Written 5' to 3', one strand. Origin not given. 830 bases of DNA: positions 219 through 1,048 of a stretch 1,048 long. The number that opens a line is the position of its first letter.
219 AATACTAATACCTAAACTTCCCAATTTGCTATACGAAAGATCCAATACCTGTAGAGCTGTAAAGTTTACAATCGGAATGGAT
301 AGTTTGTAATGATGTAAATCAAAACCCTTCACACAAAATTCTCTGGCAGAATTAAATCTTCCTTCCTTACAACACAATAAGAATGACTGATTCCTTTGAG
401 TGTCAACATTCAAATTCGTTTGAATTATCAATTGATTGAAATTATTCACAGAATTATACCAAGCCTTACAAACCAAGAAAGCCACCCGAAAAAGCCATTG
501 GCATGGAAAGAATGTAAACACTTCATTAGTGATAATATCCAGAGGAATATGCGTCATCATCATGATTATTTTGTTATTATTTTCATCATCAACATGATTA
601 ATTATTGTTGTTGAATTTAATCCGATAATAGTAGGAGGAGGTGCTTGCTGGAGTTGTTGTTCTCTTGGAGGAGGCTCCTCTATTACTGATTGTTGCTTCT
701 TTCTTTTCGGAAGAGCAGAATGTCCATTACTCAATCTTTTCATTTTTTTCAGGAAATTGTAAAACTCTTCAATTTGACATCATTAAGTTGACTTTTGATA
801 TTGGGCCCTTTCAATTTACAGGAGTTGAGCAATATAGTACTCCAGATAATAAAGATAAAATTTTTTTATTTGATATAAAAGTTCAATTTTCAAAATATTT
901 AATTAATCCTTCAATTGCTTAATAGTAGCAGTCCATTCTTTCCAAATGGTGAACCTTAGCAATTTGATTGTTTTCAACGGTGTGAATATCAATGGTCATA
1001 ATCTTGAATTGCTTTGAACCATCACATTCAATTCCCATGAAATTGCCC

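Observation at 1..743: Main gene is on the minus strand and absent from the ORF track: an F-box + LRR protein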

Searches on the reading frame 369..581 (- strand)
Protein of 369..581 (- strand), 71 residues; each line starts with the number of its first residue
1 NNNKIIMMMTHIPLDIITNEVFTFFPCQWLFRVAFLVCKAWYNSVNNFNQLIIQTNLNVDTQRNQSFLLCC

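Call 16: search_solved_structures(query=window:369-581:-, max_evalue=10, show_alignments=5)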
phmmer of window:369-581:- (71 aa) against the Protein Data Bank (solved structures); distinct sequences matched with E-value up to 10: 1.
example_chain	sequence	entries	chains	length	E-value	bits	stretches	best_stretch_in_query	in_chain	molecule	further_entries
8y6v_H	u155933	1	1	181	1.2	12.8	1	21-69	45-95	gp91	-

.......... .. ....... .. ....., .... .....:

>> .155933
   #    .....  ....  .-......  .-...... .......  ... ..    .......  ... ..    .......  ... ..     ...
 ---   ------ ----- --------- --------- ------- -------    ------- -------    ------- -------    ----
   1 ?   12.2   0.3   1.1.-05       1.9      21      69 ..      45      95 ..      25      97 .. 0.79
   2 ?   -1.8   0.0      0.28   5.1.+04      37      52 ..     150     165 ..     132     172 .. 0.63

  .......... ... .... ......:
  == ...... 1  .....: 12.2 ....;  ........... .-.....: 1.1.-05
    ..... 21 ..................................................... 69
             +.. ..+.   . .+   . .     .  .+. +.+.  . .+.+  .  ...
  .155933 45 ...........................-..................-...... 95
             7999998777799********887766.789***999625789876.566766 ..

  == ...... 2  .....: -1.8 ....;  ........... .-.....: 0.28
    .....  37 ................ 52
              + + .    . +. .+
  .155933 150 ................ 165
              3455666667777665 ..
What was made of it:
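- A single-sequence phmmer search of the F-box region against the PDB finds no F-box protein (call 16). There is no single-sequence PDB hit to an F-box (call 16).
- Tried and rejected: Single-sequence PDB search of the F-box region (call 16): only a phage protein at E=1.2.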

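Call 18: search_protein_families(library=pfam, proteins=[window:369-581:-], max_evalue=10)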
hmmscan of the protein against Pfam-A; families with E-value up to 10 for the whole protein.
window:369-581:- (71 aa): 2 families
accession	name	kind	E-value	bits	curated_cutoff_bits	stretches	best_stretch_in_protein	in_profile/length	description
PF12937.12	F-box-like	-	0.0083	16.3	24.3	1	20-47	11-37/47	F-box-like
PF18511.6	F-box_5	-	0.22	11.6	25.5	1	36-43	27-34/42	F-box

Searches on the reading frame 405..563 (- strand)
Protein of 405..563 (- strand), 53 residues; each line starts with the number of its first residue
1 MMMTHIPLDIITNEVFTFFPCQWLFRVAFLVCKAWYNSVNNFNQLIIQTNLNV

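Call 34: search_solved_structures(query=A3, max_evalue=10, show_alignments=5)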
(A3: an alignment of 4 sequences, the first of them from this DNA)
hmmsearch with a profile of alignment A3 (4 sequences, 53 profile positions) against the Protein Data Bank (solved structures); distinct sequences matched with E-value up to 10: 9.
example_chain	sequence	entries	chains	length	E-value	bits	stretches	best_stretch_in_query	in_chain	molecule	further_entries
9o04_C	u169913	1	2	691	0.021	17.6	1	4-40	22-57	F-box only protein 42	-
5yvq_B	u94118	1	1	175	0.061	16.1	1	33-52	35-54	Tail fiber assembly protein U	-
8s7d_D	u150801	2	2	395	0.24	14.1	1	11-41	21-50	F-box only protein 22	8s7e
29hg_A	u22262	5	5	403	0.25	14.1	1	11-41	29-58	F-box only protein 22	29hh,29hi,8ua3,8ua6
1ldk_E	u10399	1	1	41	0.8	12.5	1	16-40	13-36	SKP2-like protein type gamma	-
2p1m_B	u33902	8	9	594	0.93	12.3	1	13-46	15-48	TRANSPORT INHIBITOR RESPONSE 1 protein | TRANSPORT INHIBITOR RESPONSE 1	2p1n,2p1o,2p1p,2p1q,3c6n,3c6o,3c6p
1fs1_A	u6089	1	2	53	0.99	12.2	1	24-40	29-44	CYCLIN A/CDK2-ASSOCIATED P19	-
2map_A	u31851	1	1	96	1.7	11.4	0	21-34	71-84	RNA polymerase sigma factor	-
2mao_A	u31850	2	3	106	2.3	11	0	21-34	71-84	RNA polymerase sigma factor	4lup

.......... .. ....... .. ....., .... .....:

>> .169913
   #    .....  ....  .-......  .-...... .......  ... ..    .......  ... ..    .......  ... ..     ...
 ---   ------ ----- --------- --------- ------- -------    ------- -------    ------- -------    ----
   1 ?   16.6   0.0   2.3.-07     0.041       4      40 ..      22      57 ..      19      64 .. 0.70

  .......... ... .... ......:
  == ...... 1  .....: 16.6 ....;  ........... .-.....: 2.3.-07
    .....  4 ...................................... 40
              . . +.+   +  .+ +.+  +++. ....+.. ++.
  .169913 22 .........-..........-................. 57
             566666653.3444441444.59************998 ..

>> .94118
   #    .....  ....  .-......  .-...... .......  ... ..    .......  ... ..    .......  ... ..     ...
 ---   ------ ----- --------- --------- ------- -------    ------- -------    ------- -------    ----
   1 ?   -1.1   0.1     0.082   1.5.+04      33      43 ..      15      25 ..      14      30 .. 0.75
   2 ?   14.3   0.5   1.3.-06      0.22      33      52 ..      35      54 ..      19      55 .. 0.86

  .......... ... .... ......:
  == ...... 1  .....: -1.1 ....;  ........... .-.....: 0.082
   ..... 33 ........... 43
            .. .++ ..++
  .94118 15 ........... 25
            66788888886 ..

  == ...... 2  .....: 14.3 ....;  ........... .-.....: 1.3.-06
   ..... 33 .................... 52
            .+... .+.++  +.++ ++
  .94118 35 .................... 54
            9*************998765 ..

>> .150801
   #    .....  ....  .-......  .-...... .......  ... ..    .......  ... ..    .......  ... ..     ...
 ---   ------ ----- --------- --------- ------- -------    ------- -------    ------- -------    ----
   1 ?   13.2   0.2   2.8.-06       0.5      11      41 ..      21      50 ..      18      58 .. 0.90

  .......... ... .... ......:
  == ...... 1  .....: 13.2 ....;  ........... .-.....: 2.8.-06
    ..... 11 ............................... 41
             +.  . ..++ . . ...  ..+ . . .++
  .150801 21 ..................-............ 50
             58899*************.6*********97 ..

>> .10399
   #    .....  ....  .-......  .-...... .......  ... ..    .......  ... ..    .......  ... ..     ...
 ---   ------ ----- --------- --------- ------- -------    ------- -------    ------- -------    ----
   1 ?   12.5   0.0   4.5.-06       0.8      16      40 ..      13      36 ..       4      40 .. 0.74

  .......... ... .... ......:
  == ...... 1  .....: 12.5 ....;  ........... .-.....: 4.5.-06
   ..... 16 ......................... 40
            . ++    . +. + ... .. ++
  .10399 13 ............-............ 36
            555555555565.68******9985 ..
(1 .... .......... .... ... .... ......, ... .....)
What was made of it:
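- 438..554 (-): Divergent F-box (residues 64-102, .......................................), the presumed Skp1-binding module. PDB profile hits FBXO42, FBXO22, Skp2 and TIR1, aligned in register (call 34).
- On F-box protein family (SCF substrate receptors): Six of 9 PDB profile hits are F-boxes aligned in register (call 34).
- Six of the 9 PDB hits of the F-box-only profile are F-box domains aligned in register at their N-termini (call 34). F-box domains from four divergent F-box proteins are the main PDB hits and align in register (call 34).
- Tried and rejected: Redone with an F-box-only profile (call 34).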

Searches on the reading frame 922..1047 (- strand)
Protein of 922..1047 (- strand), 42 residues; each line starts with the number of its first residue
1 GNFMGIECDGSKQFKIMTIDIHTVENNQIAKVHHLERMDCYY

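Call 18: search_protein_families(library=pfam, proteins=[window:922-1047:-], max_evalue=10)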
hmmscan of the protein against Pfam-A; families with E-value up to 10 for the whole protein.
window:922-1047:- (42 aa): 1 family
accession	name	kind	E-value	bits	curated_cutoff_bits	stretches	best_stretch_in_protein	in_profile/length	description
PF07366.18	SnoaL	-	0.13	12.5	28.4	1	1-35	83-116/126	SnoaL-like polyketide cyclase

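Call 38: find_homologous_proteins(query=window:922-1047:-, max_evalue=10)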
Query window:922-1047:- (42 aa): 2 proteins with E <= 10 among 2 candidates.
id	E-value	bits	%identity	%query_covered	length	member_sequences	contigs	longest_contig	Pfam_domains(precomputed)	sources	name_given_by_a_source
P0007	1.9e-10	57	81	86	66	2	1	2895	PF07366.19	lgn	-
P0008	1.3e-8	52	72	86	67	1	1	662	PF07366.19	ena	-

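Call 40: find_encoding_contigs(protein=P0007, flank=3000, max_places=3)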
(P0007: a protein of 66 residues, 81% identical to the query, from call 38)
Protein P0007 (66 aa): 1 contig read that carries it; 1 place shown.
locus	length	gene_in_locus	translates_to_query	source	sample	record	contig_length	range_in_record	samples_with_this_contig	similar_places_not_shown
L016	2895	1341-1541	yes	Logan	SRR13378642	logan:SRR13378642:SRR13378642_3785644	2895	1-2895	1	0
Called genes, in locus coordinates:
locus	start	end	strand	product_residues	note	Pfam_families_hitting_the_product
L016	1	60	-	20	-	?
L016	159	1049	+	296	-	PF02311:AraC_binding, PF00165:HTH_AraC (faint), PF12833:HTH_18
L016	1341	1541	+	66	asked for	PF07366:SnoaL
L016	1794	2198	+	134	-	-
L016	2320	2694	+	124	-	PF00903:Glyoxalase, PF12681:Glyoxalase_2, PF13669:Glyoxalase_4 (faint), PF18029:Glyoxalase_6 (weak)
